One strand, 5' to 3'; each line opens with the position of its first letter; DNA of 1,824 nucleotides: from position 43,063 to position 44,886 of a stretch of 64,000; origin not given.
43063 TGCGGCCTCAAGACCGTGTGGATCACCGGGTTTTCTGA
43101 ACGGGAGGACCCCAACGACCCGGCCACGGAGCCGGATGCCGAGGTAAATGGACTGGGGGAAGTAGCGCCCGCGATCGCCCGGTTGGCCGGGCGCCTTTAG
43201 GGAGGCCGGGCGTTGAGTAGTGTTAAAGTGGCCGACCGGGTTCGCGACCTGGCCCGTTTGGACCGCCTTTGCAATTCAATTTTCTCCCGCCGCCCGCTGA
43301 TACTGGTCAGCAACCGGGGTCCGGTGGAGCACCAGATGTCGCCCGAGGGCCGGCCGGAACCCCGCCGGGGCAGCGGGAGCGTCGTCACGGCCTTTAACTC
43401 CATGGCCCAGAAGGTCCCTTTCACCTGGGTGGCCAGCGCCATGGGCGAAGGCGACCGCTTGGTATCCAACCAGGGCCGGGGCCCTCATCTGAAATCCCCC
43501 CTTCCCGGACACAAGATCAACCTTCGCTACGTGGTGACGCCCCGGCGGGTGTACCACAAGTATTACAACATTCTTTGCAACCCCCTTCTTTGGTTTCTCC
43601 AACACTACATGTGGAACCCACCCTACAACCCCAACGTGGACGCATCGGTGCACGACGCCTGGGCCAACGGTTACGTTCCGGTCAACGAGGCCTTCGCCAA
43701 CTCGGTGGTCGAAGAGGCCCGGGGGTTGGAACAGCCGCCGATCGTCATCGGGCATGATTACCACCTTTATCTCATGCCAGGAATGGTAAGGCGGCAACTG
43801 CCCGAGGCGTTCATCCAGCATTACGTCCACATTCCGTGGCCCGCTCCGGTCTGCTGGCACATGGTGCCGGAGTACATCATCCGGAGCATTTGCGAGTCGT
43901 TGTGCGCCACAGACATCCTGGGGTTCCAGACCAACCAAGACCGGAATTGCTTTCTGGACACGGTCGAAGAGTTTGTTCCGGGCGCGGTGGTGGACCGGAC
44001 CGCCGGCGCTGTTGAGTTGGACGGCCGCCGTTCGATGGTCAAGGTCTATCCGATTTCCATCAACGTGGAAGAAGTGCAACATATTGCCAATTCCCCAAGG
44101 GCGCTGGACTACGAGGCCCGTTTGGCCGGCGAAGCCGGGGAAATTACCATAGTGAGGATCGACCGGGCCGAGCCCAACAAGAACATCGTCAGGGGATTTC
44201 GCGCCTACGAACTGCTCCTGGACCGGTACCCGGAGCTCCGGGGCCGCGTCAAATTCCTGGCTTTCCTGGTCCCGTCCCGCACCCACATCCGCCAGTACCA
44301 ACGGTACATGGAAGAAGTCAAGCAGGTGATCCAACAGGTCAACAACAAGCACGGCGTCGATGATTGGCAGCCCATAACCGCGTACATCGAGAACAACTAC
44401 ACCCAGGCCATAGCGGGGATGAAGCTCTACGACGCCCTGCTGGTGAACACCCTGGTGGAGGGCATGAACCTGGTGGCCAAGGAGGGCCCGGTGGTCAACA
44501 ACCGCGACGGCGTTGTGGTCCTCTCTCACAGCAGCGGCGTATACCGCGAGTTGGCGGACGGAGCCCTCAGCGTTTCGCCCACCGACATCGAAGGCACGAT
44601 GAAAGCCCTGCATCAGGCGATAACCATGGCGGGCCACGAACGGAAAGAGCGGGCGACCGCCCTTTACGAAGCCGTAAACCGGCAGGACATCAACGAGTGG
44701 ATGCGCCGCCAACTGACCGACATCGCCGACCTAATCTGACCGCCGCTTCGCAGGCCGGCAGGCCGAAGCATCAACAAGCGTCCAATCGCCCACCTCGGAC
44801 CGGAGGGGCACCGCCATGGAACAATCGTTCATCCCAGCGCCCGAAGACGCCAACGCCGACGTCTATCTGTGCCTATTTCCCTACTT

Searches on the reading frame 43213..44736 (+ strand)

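Call 50: search_protein_families(library=pfam, proteins=[window:43213-44736:+], max_evalue=0.0001)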
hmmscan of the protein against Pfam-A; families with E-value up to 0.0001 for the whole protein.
window:43213-44736:+ (508 aa): 1 family
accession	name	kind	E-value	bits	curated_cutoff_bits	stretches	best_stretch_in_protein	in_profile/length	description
PF00982.27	Glyco_transf_20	-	3.4e-97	326.6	32.5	1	30-505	4-472/473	Glycosyltransferase family 20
